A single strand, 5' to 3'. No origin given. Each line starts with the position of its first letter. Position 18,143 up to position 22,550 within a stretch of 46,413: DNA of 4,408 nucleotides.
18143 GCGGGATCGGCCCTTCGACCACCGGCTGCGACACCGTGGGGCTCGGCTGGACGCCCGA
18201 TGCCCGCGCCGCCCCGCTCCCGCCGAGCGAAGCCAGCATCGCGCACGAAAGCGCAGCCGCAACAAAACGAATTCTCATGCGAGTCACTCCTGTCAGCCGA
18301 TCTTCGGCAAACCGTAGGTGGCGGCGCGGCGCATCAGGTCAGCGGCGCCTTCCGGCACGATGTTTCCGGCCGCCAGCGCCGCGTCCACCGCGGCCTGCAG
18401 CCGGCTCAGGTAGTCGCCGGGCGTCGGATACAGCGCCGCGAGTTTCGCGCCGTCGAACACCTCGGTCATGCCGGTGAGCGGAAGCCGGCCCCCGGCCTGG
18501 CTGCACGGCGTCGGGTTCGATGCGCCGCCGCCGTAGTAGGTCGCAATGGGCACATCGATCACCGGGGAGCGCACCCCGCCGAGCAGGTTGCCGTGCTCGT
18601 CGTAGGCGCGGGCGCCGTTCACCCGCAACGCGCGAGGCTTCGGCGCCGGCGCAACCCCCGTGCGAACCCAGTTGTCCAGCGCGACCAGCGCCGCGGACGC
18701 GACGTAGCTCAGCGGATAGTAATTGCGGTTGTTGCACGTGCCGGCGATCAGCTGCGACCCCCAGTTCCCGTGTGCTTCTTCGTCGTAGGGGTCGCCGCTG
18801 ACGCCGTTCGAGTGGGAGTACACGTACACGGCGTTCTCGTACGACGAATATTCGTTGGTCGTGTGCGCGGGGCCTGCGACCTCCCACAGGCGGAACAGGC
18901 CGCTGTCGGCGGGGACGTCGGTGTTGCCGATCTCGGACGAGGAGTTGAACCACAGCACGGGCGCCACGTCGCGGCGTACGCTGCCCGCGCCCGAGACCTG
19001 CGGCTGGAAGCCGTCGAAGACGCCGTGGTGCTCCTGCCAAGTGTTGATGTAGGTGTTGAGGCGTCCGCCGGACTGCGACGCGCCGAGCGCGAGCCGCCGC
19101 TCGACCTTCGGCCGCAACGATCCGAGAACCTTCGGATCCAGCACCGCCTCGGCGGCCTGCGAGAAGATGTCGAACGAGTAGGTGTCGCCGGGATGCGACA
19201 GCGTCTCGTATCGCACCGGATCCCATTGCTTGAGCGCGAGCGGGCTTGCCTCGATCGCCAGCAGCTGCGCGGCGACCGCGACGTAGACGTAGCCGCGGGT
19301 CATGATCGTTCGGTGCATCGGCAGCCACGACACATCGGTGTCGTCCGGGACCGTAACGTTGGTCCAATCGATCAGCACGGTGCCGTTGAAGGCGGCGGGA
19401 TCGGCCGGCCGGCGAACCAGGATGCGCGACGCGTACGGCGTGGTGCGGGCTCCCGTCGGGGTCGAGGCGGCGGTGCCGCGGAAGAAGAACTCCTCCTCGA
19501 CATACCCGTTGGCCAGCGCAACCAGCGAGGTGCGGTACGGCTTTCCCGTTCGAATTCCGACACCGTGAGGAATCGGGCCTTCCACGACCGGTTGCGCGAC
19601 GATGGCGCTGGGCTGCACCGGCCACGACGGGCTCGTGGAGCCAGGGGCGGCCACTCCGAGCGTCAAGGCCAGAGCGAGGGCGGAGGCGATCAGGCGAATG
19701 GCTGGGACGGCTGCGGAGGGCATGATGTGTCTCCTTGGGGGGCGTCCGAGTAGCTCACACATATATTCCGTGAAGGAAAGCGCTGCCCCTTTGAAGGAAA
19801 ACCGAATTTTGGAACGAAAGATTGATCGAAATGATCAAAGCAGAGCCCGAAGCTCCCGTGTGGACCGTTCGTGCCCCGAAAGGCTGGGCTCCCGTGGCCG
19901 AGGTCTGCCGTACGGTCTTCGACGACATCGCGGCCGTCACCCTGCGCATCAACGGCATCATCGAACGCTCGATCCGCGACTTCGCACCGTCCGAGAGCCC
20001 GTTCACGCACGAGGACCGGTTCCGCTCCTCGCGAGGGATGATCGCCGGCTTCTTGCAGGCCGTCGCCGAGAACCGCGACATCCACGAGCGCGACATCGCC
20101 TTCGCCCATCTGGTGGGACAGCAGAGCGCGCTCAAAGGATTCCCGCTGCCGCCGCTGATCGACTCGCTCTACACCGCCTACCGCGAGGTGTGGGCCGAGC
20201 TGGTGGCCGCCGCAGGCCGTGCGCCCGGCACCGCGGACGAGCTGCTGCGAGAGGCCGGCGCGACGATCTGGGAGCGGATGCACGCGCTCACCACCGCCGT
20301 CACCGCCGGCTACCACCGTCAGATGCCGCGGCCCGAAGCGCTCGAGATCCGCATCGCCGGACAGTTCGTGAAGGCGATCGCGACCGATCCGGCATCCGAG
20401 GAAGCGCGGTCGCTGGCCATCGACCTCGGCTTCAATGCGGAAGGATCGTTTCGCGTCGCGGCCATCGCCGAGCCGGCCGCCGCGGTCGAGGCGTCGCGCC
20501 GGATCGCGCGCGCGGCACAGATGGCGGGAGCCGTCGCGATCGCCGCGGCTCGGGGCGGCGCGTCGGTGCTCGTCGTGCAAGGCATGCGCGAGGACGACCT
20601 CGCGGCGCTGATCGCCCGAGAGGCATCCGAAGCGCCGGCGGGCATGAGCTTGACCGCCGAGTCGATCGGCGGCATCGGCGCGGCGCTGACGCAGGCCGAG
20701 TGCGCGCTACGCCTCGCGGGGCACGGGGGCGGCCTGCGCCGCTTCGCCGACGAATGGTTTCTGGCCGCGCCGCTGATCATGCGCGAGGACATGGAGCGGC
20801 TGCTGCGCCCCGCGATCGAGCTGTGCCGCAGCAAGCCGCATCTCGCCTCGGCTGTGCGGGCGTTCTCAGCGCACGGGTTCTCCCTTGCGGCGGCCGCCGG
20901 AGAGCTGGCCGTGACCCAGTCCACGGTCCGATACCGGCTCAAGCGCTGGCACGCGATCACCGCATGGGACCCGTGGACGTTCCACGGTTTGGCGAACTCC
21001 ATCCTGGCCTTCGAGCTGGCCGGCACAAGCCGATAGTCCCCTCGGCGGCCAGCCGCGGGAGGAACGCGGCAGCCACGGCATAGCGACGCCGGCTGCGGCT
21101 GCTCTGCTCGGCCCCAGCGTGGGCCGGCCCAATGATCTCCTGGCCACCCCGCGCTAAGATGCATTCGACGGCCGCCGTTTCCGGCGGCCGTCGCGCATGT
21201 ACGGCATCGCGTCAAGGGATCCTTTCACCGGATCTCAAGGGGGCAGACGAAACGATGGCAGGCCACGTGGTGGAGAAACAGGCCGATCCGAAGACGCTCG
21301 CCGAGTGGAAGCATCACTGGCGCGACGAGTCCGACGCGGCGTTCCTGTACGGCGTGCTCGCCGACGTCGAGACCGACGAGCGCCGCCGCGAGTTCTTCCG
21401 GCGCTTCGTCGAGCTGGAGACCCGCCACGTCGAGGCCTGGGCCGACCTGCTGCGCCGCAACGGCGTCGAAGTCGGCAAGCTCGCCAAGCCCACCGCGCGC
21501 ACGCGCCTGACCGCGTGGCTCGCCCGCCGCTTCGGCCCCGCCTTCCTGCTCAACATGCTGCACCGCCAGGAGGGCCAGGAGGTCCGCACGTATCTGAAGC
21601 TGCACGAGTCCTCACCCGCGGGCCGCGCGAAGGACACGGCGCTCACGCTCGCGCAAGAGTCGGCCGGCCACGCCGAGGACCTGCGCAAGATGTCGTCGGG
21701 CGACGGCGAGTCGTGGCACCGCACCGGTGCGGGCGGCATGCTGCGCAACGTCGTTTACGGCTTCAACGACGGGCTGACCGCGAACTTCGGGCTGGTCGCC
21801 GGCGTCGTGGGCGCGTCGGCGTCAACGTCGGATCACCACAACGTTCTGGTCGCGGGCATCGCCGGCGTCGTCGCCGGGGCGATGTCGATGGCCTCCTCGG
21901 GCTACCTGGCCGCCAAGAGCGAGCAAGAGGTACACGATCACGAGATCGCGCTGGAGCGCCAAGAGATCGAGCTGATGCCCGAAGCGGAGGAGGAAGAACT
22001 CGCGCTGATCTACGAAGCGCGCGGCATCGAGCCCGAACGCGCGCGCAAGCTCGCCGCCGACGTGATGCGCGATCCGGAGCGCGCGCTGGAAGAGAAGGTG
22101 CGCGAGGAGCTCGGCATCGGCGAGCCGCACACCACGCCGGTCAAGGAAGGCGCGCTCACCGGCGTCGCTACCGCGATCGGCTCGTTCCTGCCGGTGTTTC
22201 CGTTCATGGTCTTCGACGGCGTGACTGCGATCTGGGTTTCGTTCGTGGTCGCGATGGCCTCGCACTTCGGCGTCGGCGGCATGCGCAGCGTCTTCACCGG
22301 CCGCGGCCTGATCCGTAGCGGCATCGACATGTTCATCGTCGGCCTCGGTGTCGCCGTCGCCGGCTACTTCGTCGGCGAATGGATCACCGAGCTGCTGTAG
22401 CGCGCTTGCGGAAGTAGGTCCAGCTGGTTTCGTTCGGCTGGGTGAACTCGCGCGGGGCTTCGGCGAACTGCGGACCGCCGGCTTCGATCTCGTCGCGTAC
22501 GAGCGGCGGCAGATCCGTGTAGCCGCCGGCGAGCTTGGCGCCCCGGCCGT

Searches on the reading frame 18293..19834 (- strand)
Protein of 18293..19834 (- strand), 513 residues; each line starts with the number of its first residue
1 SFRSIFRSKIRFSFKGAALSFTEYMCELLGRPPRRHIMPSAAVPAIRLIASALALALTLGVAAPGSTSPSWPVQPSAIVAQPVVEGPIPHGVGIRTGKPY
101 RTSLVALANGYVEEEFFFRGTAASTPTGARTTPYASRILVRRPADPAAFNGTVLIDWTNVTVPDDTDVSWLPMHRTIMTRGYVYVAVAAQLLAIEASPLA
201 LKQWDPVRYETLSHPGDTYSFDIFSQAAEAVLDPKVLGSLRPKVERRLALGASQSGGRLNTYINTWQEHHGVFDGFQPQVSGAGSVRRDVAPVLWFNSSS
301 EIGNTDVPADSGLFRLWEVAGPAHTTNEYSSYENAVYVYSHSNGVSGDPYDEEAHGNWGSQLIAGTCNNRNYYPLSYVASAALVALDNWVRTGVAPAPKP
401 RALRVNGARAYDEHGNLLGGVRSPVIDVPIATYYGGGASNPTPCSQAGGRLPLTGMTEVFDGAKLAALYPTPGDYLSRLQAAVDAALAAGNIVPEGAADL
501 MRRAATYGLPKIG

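Call 55: search_protein_families(library=pfam, proteins=[window:18293-19834:-], max_evalue=0.00001)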
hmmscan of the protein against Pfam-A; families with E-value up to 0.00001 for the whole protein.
window:18293-19834:- (513 aa): 1 family
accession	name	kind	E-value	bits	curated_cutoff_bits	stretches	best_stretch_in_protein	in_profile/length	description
PF20091.5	Abhydrolase_10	-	4.1e-103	346.1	23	1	84-502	1-429/429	Alpha/beta hydrolase domain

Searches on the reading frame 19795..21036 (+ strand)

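Call 55: search_protein_families(library=pfam, proteins=[window:19795-21036:+], max_evalue=0.00001)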
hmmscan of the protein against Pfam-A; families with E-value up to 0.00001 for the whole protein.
window:19795-21036:+ (413 aa): 2 families
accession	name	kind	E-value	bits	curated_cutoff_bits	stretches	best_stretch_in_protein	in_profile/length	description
PF13556.12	HTH_30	-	8.1e-09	35.6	27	1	353-406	4-57/59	PucR C-terminal helix-turn-helix domain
PF17853.6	GGDEF_2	-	4.4e-07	30.6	24.5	1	200-307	4-116/116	GGDEF-like domain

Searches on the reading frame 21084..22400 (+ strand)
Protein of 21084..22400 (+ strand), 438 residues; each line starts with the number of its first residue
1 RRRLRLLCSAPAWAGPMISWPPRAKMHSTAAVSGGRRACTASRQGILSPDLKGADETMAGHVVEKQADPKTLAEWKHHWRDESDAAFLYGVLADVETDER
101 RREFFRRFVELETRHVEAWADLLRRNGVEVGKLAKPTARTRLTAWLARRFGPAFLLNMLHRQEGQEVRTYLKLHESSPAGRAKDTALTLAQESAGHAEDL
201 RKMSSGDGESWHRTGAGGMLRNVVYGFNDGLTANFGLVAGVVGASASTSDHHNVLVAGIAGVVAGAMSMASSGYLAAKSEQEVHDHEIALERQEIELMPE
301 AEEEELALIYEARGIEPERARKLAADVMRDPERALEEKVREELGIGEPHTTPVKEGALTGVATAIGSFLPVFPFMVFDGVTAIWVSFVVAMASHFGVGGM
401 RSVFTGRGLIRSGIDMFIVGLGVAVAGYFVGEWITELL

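Call 55: search_protein_families(library=pfam, proteins=[window:21084-22400:+], max_evalue=0.00001)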
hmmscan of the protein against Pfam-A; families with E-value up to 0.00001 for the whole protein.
window:21084-22400:+ (438 aa): 1 family
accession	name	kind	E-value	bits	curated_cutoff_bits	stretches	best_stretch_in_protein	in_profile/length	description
PF01988.24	VIT1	-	2e-59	201.5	28.1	1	220-431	1-213/214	VIT family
